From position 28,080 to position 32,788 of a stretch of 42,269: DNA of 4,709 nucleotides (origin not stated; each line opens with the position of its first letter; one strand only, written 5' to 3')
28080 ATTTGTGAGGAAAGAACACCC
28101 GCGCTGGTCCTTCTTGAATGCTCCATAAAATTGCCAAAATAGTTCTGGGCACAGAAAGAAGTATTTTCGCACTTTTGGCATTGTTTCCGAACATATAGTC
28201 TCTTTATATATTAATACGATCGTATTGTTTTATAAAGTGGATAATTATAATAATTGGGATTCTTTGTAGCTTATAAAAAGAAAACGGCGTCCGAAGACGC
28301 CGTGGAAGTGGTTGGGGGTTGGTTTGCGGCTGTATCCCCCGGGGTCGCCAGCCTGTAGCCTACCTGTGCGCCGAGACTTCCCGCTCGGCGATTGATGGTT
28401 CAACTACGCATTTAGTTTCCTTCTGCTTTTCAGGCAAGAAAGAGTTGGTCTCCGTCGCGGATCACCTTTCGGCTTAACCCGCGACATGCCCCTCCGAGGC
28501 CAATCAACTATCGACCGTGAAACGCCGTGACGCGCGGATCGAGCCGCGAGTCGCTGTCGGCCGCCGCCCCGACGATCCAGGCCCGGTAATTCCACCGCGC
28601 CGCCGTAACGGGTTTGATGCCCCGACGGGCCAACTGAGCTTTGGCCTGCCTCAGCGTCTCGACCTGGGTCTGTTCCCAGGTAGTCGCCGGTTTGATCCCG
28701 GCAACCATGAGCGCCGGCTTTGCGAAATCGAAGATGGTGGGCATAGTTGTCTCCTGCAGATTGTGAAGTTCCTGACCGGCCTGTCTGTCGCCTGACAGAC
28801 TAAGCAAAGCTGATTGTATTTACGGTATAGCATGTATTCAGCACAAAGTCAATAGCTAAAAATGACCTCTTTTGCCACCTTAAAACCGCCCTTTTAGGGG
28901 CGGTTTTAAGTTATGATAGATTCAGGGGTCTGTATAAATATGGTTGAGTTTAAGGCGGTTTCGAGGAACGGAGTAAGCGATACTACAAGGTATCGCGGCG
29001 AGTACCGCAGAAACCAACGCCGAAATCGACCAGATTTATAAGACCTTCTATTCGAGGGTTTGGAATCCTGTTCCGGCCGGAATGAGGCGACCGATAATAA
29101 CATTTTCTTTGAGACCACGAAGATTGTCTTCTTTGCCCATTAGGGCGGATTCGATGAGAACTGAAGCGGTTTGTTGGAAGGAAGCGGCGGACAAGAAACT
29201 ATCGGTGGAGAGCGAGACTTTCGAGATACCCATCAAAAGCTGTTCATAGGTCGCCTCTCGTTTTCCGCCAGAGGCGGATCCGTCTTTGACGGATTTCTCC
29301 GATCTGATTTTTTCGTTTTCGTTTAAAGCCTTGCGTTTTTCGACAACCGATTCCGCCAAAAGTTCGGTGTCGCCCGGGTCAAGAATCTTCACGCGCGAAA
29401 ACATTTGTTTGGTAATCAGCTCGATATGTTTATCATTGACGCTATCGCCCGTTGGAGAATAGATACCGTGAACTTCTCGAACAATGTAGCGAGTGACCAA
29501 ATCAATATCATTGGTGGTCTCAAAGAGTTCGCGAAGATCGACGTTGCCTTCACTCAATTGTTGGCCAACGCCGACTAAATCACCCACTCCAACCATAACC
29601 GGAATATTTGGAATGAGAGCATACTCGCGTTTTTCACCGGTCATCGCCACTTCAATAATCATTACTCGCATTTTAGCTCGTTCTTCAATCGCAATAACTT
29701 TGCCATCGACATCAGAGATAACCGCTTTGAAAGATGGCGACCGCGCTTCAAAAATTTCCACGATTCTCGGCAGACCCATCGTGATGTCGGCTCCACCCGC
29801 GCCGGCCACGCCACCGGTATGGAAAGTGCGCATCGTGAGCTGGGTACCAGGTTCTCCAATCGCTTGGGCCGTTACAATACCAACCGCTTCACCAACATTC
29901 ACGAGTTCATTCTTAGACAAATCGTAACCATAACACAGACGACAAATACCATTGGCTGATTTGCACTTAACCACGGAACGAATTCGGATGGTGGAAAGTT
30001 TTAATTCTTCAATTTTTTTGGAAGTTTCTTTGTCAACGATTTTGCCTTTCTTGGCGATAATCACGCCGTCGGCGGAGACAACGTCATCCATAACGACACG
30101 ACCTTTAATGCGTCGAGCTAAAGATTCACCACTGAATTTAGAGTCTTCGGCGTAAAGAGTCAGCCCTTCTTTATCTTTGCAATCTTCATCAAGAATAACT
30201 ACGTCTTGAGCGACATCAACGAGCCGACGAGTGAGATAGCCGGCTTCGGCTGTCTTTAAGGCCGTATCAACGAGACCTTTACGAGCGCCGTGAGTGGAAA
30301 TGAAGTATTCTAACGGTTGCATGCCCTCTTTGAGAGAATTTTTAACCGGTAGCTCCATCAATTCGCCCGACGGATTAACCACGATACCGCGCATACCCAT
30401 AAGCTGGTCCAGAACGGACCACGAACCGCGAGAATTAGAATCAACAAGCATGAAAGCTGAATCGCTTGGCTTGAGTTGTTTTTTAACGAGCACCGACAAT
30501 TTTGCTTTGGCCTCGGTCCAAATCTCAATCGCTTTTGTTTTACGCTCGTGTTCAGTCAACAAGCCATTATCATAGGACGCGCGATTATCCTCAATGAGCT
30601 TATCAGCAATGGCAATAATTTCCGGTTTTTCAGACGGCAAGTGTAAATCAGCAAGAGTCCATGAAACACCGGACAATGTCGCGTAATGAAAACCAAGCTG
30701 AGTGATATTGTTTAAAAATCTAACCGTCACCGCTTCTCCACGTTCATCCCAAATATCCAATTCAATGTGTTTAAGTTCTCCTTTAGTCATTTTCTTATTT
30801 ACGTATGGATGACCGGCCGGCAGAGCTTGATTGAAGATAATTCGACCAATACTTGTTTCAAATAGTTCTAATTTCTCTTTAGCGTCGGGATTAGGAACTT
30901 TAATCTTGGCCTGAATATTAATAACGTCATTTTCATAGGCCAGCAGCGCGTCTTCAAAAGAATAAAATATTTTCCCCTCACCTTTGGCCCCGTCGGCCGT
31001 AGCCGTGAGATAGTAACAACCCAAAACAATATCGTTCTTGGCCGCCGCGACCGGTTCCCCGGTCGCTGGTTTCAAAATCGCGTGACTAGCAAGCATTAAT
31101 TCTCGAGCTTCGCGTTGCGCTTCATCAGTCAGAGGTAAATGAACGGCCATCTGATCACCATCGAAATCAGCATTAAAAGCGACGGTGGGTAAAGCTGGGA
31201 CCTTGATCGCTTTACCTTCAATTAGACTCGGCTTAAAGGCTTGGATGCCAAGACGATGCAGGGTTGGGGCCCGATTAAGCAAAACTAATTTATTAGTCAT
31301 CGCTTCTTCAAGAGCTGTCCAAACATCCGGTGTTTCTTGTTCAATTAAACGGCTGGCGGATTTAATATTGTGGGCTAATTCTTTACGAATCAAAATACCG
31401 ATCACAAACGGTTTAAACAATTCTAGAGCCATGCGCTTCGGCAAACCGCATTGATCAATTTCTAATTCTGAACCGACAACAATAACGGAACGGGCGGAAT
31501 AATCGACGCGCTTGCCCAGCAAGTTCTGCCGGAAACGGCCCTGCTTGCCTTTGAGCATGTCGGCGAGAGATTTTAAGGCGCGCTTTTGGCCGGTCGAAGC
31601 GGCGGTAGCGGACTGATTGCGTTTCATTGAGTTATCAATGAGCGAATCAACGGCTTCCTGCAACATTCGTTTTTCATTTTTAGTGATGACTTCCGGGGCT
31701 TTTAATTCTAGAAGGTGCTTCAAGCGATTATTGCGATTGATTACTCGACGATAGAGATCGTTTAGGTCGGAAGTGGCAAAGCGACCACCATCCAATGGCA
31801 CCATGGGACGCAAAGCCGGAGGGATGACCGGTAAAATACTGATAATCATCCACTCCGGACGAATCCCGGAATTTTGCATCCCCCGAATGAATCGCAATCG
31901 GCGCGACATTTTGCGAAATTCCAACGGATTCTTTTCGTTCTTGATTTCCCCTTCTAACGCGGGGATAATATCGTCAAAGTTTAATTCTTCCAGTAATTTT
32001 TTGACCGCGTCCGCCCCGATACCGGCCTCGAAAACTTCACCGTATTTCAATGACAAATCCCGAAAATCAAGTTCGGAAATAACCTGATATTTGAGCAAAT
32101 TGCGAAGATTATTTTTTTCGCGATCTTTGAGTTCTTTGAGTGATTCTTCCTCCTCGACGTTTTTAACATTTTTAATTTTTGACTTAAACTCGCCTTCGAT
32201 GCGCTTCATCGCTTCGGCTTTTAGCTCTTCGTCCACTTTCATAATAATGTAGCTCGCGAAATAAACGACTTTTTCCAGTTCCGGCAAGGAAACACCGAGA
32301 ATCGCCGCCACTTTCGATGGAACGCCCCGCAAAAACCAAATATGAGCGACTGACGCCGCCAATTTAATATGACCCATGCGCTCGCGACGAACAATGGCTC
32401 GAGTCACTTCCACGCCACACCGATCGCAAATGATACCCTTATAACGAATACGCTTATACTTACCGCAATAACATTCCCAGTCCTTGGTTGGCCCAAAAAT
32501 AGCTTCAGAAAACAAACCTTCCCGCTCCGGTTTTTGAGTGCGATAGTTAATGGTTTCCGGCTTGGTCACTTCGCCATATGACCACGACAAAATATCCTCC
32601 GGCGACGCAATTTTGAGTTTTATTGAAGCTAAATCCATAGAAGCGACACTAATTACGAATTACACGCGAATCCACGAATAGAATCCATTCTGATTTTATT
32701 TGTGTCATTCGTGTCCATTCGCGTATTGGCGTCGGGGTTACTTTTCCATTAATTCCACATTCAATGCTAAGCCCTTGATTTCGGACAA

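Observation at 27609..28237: PaaX/Cas2-fold regulator gene bracketed by identical 34-bp palindromic sites: operator regulon or mobile cassette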

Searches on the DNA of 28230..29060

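Call 74: search_rna_families(source=window, start=28230, end=29060, threshold=evalue, max_evalue=1)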
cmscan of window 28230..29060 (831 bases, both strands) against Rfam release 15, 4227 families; matches with E-value up to 1: 4.
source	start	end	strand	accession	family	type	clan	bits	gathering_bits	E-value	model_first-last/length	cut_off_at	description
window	28808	28931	+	RF00561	SNORA40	Gene; snRNA; snoRNA; HACA-box;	-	22.3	51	0.25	1-128/128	no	Small nucleolar RNA SNORA40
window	28845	28906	+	RF02677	NsiR4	Gene; sRNA;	-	21.2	40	0.036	1-65/65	no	Nitrogen stress-induced RNA 4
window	28815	28911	+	RF00106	RNAI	Gene; antisense;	-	18.4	47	0.84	1-102/102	no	RNAI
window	28845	28947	+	RF02634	EF3314_EF3315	Gene; sRNA;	-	15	100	0.91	1-141/141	no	Enterococcus sRNA EF3314_EF3315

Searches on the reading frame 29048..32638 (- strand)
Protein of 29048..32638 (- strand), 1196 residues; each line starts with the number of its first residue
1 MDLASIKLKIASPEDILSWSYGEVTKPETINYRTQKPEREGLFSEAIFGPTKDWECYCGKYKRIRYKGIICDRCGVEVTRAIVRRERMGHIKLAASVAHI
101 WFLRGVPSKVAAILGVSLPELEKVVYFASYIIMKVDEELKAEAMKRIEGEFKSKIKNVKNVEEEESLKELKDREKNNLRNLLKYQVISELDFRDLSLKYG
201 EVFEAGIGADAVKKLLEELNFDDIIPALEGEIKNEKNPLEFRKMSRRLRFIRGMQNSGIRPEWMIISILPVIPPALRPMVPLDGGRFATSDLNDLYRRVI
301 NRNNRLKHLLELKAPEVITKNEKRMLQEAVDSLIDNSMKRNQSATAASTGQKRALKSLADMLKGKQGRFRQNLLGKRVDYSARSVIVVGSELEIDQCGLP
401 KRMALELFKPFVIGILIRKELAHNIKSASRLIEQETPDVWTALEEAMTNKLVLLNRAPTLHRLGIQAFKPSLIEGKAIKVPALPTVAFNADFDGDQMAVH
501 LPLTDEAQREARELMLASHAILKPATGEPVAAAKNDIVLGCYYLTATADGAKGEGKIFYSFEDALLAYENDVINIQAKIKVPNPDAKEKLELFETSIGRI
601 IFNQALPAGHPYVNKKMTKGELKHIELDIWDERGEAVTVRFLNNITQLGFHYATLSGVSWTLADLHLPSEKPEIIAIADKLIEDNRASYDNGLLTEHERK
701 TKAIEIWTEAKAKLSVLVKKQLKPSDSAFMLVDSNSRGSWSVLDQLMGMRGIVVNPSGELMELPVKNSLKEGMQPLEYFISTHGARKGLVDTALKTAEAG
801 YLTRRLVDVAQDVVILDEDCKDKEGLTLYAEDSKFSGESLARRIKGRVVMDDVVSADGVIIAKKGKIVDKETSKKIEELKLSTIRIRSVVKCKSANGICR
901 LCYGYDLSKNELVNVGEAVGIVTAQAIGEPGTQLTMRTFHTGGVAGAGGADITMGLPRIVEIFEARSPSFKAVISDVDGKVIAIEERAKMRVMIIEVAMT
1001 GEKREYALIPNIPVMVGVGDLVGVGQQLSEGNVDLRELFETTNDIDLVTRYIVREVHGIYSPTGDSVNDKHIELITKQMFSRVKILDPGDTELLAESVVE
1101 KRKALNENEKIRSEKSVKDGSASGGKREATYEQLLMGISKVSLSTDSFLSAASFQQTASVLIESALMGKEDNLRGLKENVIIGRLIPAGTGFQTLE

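Call 16: search_protein_families(library=pfam, proteins=[window:29048-32638:-], max_evalue=0.001)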
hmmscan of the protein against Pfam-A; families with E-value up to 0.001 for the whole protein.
window:29048-32638:- (1196 aa): 4 families
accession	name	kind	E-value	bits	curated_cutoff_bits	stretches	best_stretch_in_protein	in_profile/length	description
PF04997.17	RNA_pol_Rpb1_1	-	6e-80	269.3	39.7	1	4-373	5-312/312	RNA polymerase Rpb1, domain 1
PF04998.22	RNA_pol_Rpb1_5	-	1.5e-54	185.7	28.5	1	772-1104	1-258/267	RNA polymerase Rpb1, domain 5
PF00623.25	RNA_pol_Rpb1_2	-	1.6e-35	123.2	25.3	2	441-516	90-165/166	RNA polymerase Rpb1, domain 2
PF04983.23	RNA_pol_Rpb1_3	-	1.4e-20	74.2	28.9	1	521-665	2-162/162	RNA polymerase Rpb1, domain 3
